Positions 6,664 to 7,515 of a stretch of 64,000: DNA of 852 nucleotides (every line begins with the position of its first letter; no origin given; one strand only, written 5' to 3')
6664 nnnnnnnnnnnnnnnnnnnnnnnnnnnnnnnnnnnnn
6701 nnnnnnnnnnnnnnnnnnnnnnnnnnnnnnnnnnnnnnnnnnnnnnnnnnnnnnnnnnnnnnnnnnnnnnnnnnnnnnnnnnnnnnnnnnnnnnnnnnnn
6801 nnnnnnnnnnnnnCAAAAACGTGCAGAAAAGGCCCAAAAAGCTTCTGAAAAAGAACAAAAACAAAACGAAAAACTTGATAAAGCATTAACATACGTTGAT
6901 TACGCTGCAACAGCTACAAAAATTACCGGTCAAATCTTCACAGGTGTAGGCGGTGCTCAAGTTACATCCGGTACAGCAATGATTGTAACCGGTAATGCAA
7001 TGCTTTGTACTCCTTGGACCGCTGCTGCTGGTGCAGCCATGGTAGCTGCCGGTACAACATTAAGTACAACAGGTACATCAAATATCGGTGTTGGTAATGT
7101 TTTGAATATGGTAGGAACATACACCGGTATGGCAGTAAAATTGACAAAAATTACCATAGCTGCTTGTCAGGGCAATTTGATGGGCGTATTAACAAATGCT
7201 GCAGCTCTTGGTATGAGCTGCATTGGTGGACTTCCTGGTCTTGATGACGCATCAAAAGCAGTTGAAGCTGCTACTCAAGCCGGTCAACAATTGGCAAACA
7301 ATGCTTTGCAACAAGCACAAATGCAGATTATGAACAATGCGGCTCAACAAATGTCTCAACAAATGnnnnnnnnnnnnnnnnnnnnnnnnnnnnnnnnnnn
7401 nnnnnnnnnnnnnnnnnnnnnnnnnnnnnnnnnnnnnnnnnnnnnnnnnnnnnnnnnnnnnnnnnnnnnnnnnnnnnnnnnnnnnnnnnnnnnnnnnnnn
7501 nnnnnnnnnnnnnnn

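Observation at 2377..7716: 1,779-aa low-complexity ORF with no signal peptide and no recognisable family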

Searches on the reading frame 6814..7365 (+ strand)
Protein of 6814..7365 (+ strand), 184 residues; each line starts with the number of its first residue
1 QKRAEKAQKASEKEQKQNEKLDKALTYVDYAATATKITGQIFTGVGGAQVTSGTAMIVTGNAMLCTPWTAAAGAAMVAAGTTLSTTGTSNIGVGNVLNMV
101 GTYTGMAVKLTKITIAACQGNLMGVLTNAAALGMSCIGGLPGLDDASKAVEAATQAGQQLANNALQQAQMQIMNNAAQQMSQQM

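Call 44: predict_structure(alignment_id=A2)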
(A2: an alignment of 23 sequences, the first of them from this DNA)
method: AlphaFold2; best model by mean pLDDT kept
length: 184 residues; sequences in the alignment: 23
mean_pLDDT: 57.6   pTM: 0.40
mean pLDDT of the five models: 57.6, 55.8, 50.7, 48.6, 43.5
residues with pLDDT >= 90: 0; 70-90: 36; 50-70: 74; < 50: 74
segments of 3 or more residues with pLDDT < 50: 92-94, 113-126, 128-130, 138-173
pLDDT, mean of each block of 10 residues (from residue 1): 68 65 65 58 58 80 88 81 60 49 51 45 41 47 44 45 45 48 54
secondary structure, 60 per line:
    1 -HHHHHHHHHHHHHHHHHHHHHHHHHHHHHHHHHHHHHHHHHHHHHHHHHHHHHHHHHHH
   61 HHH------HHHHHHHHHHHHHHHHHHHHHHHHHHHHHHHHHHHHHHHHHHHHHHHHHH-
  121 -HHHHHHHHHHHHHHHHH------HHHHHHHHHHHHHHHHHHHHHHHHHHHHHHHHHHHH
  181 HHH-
elements in order: H2-63 H70-119 H122-138 H145-183

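Call 47: search_protein_representatives(alignment_id=A2)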
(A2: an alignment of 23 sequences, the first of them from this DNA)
Query: 23 sequences, 177 profile positions. Proteins with E-value up to 0.001 (for the whole library): 253; up to 1e-10: 112; up to 1e-30: 32. The best 150 are listed.
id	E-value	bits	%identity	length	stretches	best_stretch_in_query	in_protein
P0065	6.0e-108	374.7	-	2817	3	2-177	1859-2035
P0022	3.9e-102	355.8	-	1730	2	1-175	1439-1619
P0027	3.0e-94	330.1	-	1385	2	1-173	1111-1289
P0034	1.2e-61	223.9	-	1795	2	2-176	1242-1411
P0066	2.0e-54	200.4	-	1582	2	2-177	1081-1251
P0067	1.4e-53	197.6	-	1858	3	3-175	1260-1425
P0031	3.0e-52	193.3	-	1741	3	4-175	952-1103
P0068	3.5e-48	180.0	-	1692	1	2-177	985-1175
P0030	4.6e-46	173.1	-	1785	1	2-176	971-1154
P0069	1.1e-45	172.0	-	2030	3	2-177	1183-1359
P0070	1.1e-45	171.9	-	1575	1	2-177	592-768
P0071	2.4e-43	164.3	-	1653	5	4-172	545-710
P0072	4.6e-43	163.4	-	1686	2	1-170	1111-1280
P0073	3.6e-41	157.2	-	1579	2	2-170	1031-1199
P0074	7.9e-41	156.1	-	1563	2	2-173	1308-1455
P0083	7.6e-36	139.9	-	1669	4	4-167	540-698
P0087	9.5e-33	129.8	-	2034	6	5-149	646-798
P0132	1.6e-16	76.9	-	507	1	2-169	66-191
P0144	7.1e-14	68.3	-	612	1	8-163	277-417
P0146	1.5e-13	67.2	-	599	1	16-137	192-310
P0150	5.3e-13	65.4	-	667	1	7-172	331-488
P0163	2.5e-11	60.0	-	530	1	11-133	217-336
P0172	1.1e-10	57.9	-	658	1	6-174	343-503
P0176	1.5e-10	57.5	-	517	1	8-116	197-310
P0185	4.7e-10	55.9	-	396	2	13-138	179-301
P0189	6.2e-10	55.5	-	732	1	3-176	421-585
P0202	3.9e-09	52.9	-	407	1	15-99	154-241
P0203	4.3e-09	52.7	-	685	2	37-161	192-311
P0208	7.6e-09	51.9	-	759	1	34-177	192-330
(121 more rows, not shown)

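Call 48: fold_search(model_id=the predicted structure, library=pdb)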
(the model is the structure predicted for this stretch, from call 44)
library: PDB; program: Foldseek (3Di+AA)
matches with E <= 10: 322; with E <= 0.001: 0
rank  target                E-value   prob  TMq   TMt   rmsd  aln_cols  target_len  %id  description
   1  6ixg_B                1.7e-01  0.44  0.26  0.23  21.9       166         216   10  Crystal structure of native apo SH3BP5 (P41) (released 2019-03-20)
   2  6ixe                  2.4e-01  0.95  0.48  0.42  19.7       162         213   10  Crystal structure of SeMet apo SH3BP5 (I41) (released 2019-03-20)
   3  9a72_A                2.5e-01  0.72  0.34  0.25  17.1       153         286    8  Integrative model of YFMS-CHEW by crosslinking MS and deep learning (released 2024-09-18)
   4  3zx6_B                3.4e-01  0.90  0.47  0.30  24.1       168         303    9  Structure of Hamp(AF1503)-Tsr fusion - Hamp (A291V) mutant (released 2012-02-29)
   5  7a0g_AAA              3.8e-01  0.84  0.36  0.21  26.7       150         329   16  Structure of the SmhB pore of the tripartite alpha-pore forming toxin, Smh, from Serratia marcescens. (released 2021-03-31)
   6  6ixg_A                4.1e-01  0.84  0.46  0.39  21.6       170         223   12  Crystal structure of native apo SH3BP5 (P41) (released 2019-03-20)
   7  6ixv_A                4.3e-01  0.87  0.45  0.38  19.7       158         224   10  Crystal structure of SH3BP5-Rab11a (released 2019-03-20)
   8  9a69_B                4.5e-01  0.80  0.43  0.14  24.9       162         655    9  Integrative model of MCPB-MCPC by crosslinking MS and deep learning (released 2024-09-18)
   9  8qhx                  5.6e-01  0.33  0.31  0.30  34.8       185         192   14  280A Vipp1 H1-6 helical tubes in the presence of EPL (released 2024-09-18)
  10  7zw1_B                5.6e-01  0.20  0.23  0.15  24.1       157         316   18  Human PRPH2-ROM1 hetero-dimer (released 2022-11-16)
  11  6h2f_C                6.6e-01  0.90  0.42  0.24  21.3       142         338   15  Structure of the pre-pore AhlB of the tripartite alpha-pore forming toxin, AHL, from Aeromonas hydrophila. (released 2019-07-10)
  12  1qu7_B                6.6e-01  0.85  0.47  0.39  26.5       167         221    6  FOUR HELICAL-BUNDLE STRUCTURE OF THE CYTOPLASMIC DOMAIN OF A SERINE CHEMOTAXIS RECEPTOR (released 2000-07-12)
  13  7a0g_HHH              6.6e-01  0.69  0.35  0.21  26.7       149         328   15  Structure of the SmhB pore of the tripartite alpha-pore forming toxin, Smh, from Serratia marcescens. (released 2021-03-31)
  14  7o3w_A                7.0e-01  0.72  0.47  0.42  29.3       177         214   14  Structural basis for VIPP1 oligomerization and maintenance of thylakoid membrane integrity (released 2021-06-30)
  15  4tx5_A                7.8e-01  0.84  0.50  0.52  26.8       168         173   10  Crystal structure of Smac-DIABLO (in space group P65) (released 2015-07-15)
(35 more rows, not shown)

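Call 50: search_protein_families(library=pfam, proteins=[P0144, P0146, P0150, P0163, P0172, P0176, P0189, P0203, P0208, P0185], max_evalue=0.01)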
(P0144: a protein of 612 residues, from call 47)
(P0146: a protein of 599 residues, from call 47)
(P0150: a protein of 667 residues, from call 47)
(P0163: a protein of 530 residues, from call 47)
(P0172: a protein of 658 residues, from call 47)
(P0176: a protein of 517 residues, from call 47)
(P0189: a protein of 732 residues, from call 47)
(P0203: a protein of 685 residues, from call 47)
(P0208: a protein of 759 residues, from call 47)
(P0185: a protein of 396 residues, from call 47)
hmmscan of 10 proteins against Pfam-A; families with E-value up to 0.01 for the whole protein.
P0144 (612 aa): 0 families

P0146 (599 aa): 0 families

P0150 (667 aa): 0 families

P0163 (530 aa): 0 families

P0172 (658 aa): 0 families

P0176 (517 aa): 3 families
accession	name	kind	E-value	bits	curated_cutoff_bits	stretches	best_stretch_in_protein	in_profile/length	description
PF10145.14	PhageMin_Tail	-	0.0016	18.8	33.2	1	156-340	17-194/201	Phage-related minor tail protein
PF01442.23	Apolipoprotein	-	0.0029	17.8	90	0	290-351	79-140/190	Apolipoprotein A1/A4/E domain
PF01519.22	DUF16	-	0.0055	17.6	40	0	181-240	47-93/104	Protein of unknown function DUF16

P0189 (732 aa): 0 families

P0203 (685 aa): 0 families

P0208 (759 aa): 0 families

P0185 (396 aa): 6 families
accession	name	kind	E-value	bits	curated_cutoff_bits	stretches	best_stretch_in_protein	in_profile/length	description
PF06103.16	DUF948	-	0.00079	20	37.2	1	241-309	3-70/89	Bacterial protein of unknown function (DUF948)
PF08287.16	DASH_Spc19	-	0.0019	18.6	26.3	1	273-345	50-122/155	Spc19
PF07426.16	Dynactin_p22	-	0.0042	17.4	25.2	0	268-306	125-163/168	Dynactin subunit p22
PF07889.17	DUF1664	-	0.0053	17.2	34.6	0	158-225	48-113/124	Protein of unknown function (DUF1664)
PF01442.23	Apolipoprotein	-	0.0056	16.9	90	0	258-316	49-107/190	Apolipoprotein A1/A4/E domain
PF08651.15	DASH_Duo1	-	0.0065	16.7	25.4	0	196-225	11-40/74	DASH complex subunit Duo1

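Call 52: find_encoding_contigs(protein=P0150, flank=10000, max_places=3)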
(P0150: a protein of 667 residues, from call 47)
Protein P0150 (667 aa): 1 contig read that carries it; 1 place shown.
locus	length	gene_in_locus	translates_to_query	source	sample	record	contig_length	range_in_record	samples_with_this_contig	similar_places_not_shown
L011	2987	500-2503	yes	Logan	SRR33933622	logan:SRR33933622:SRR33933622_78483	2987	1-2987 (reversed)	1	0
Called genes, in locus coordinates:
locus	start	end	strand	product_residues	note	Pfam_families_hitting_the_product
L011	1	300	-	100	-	?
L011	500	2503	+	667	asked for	-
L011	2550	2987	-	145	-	?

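Call 53: find_encoding_contigs(protein=P0146, flank=10000, max_places=3)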
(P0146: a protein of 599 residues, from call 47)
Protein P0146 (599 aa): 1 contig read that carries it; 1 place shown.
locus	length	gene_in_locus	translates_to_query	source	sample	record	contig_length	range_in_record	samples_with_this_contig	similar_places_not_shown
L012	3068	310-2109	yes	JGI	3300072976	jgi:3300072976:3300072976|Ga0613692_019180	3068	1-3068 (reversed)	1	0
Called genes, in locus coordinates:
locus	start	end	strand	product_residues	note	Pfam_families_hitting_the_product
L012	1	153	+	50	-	?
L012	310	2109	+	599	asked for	-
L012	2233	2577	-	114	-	PF00271:Helicase_C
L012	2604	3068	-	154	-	?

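Call 57: search_protein_families(library=pfam, alignment_id=A2, max_evalue=1)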
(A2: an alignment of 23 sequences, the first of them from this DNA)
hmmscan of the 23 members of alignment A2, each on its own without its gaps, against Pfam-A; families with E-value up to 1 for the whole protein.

A. member 1, seq(184 aa): 0 families

B. families by the number of members that match (of 23 scanned): 11 families
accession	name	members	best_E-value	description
PF10825.13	DUF2752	2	0.064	Protein of unknown function (DUF2752)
PF20990.2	DUF2207_C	1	0.0094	Predicted membrane protein (DUF2207) C-terminal domain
PF25524.1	RSLD_CPSF6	1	0.0095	CPSF6-like, RSLD domain, N-terminal region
PF07020.16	Orthopox_C10L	1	0.012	Orthopoxvirus C10L protein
PF14235.11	DUF4337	1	0.021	Domain of unknown function (DUF4337)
PF16491.10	Peptidase_M48_N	1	0.096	CAAX prenyl protease N-terminal, five membrane helices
PF15828.10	RDD1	1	0.17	Required for drug-induced death protein 1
PF04418.17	DUF543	1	0.21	Domain of unknown function (DUF543)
PF12606.13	RELT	1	0.23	Tumour necrosis factor receptor superfamily member 19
PF13988.11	DUF4225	1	0.41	Protein of unknown function (DUF4225)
PF01956.21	EMC3_TMCO1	1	0.69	Integral membrane protein EMC3/TMCO1-like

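Call 58: search_protein_families(library=phrogs, alignment_id=A2, max_evalue=1)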
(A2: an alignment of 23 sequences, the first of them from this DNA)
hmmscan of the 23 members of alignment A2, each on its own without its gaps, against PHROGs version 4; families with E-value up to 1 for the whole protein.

A. member 1, seq(184 aa): 1 family
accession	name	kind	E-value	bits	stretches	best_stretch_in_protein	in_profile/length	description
phrog_873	-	head and packaging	0.027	13.7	1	11-181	622-799/1277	endolysin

B. families by the number of members that match (of 23 scanned): 26 families (the first 25 are shown)
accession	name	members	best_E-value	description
phrog_502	-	1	0.0039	membrane protein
phrog_11091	-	1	0.013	Hoc-like head decoration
phrog_873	-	1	0.027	endolysin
phrog_17949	-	1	0.029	-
phrog_1533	-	1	0.044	tail length tape measure protein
phrog_25640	-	1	0.066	-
phrog_19280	-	1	0.095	-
phrog_2405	-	1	0.11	-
phrog_26376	-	1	0.12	-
phrog_27759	-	1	0.14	-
phrog_27627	-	1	0.16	-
phrog_29942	-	1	0.16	-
phrog_21867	-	1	0.17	-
phrog_33363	-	1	0.19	-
phrog_17270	-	1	0.21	-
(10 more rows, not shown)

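Call 61: find_encoding_contigs(protein=P0144, flank=10000, max_places=3)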
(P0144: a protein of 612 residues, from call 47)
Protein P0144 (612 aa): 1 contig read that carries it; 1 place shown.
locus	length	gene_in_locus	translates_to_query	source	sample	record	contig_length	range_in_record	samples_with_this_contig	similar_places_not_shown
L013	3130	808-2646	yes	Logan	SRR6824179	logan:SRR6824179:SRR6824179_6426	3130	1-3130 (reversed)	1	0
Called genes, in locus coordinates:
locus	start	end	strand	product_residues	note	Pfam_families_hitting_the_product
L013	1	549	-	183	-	?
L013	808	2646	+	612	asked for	-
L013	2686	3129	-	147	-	?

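Call 62: find_encoding_contigs(protein=P0208, flank=10000, max_places=3)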
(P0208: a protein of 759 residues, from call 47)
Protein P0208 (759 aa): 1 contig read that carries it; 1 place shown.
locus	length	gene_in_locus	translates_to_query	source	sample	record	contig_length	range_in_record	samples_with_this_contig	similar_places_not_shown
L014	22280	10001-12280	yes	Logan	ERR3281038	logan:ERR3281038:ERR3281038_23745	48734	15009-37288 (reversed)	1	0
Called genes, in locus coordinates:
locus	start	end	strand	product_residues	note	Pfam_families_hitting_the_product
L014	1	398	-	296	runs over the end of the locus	-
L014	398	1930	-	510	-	-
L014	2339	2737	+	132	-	PF04977:DivIC (weak)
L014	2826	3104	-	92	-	PF00216:Bac_DNA_binding, PF18291:HU-HIG, PF14908:HU-CCDC81_euk_1 (weak)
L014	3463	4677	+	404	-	PF00561:Abhydrolase_1, PF12146:Hydrolase_4, PF12697:Abhydrolase_6, PF20408:Abhydrolase_11 (faint), PF07859:Abhydrolase_3 (weak)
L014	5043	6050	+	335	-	PF00561:Abhydrolase_1, PF12146:Hydrolase_4, PF05677:DUF818 (weak), PF12697:Abhydrolase_6 (weak)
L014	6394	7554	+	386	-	PF00561:Abhydrolase_1, PF12146:Hydrolase_4, PF12697:Abhydrolase_6 (weak)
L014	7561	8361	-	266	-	PF01791:DeoC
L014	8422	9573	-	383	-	PF03372:Exo_endo_phos, PF19580:Exo_endo_phos_3 (weak)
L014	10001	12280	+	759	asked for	-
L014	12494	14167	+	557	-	-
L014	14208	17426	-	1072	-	PF08455:SNF2_assoc, PF00176:SNF2-rel_dom, PF00270:DEAD, PF04851:ResIII, PF00271:Helicase_C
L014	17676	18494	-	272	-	PF01182:Glucosamine_iso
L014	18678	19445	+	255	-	PF05148:Methyltransf_8 (weak), PF13489:Methyltransf_23, PF07021:MetW (weak), PF08241:Methyltransf_11, PF08242:Methyltransf_12, PF13649:Methyltransf_25, PF01209:Ubie_methyltran (weak), PF13847:Methyltransf_31, +1 more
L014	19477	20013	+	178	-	PF00908:dTDP_sugar_isom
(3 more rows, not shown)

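Call 65: search_solved_structures(query=A2, max_evalue=10)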
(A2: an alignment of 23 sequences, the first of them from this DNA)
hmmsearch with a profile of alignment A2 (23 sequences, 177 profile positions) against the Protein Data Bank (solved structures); distinct sequences matched with E-value up to 10: 1.
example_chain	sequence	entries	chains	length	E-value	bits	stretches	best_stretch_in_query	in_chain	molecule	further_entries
1wif_A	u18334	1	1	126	0.27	14.3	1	11-85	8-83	RIKEN cDNA 4930408O21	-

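Call 70: list_cluster_members(proteins=[P0208, P0146, P0163, P0176, P0185, P0203, P0202, P0033, P0057, P0087])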
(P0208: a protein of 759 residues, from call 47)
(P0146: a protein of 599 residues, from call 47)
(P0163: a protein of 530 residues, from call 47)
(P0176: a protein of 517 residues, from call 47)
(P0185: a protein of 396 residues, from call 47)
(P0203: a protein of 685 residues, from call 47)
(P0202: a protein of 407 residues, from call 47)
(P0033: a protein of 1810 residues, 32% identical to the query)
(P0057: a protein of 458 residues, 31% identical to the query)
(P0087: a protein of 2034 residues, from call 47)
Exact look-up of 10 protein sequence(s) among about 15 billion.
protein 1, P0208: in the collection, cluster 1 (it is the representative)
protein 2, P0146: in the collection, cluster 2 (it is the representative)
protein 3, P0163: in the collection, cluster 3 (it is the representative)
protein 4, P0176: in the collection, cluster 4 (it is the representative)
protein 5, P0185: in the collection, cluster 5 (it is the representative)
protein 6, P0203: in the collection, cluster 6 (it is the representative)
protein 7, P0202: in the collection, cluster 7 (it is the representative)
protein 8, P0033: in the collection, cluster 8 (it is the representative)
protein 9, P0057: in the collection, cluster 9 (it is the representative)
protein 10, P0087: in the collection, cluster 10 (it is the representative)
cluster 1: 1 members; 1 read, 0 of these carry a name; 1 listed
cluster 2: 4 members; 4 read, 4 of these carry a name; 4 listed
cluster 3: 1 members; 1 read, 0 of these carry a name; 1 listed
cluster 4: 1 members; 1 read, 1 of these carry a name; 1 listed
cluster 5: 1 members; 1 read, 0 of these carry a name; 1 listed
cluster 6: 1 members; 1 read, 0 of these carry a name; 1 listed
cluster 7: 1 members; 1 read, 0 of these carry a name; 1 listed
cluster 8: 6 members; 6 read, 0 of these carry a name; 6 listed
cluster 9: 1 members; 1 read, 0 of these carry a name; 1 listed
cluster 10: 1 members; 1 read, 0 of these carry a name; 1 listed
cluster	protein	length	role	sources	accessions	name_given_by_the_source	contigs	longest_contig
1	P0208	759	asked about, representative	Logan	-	-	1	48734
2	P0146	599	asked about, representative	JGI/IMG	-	hypothetical protein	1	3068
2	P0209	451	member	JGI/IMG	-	hypothetical protein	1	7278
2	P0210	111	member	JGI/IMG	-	hypothetical protein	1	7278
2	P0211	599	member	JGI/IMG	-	hypothetical protein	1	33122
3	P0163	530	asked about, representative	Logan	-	-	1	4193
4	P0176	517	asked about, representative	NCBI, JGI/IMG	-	ElaB/YqjD/DUF883 family membrane-anchored ribosome-binding protein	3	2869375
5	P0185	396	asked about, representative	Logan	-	-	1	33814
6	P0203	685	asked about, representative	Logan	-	-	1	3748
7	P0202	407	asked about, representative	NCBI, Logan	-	-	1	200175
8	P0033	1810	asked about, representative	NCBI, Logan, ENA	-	-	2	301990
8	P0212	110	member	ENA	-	-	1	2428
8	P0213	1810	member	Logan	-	-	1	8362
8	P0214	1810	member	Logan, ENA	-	-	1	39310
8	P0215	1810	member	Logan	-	-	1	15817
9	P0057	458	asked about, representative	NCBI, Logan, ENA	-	-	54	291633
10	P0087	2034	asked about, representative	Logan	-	-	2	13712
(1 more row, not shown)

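Call 71: find_encoding_contigs(protein=P0176, flank=10000, max_places=2)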
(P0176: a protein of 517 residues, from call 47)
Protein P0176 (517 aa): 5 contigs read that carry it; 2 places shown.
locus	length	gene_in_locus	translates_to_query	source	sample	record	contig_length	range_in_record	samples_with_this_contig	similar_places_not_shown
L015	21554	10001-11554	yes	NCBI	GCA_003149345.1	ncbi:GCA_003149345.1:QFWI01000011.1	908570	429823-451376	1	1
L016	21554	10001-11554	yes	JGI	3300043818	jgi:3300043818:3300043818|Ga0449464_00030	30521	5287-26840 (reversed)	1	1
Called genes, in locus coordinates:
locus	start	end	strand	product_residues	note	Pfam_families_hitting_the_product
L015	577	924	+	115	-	PF00805:Pentapeptide (weak)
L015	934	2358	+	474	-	PF08245:Mur_ligase_M, PF02875:Mur_ligase_C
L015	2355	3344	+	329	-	PF00953:Glycos_transf_4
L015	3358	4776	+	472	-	PF21799:MurD-like_N, PF08245:Mur_ligase_M, PF02875:Mur_ligase_C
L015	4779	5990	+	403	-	PF01098:FTSW_RODA_SPOVE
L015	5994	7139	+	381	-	PF03033:Glyco_transf_28, PF04101:Glyco_tran_28_C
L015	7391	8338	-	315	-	PF08787:Alginate_lyase2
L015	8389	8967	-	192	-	PF08787:Alginate_lyase2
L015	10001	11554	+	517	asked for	-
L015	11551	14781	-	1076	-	PF08455:SNF2_assoc, PF00176:SNF2-rel_dom, PF00270:DEAD, PF04851:ResIII, PF00271:Helicase_C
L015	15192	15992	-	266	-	PF01182:Glucosamine_iso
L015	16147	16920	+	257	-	PF05148:Methyltransf_8 (weak), PF13489:Methyltransf_23, PF07021:MetW (weak), PF08241:Methyltransf_11, PF08242:Methyltransf_12, PF13649:Methyltransf_25, PF13847:Methyltransf_31 (weak)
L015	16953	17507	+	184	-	PF00908:dTDP_sugar_isom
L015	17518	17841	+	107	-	PF00893:Multi_Drug_Res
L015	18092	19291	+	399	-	PF03372:Exo_endo_phos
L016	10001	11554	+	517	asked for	-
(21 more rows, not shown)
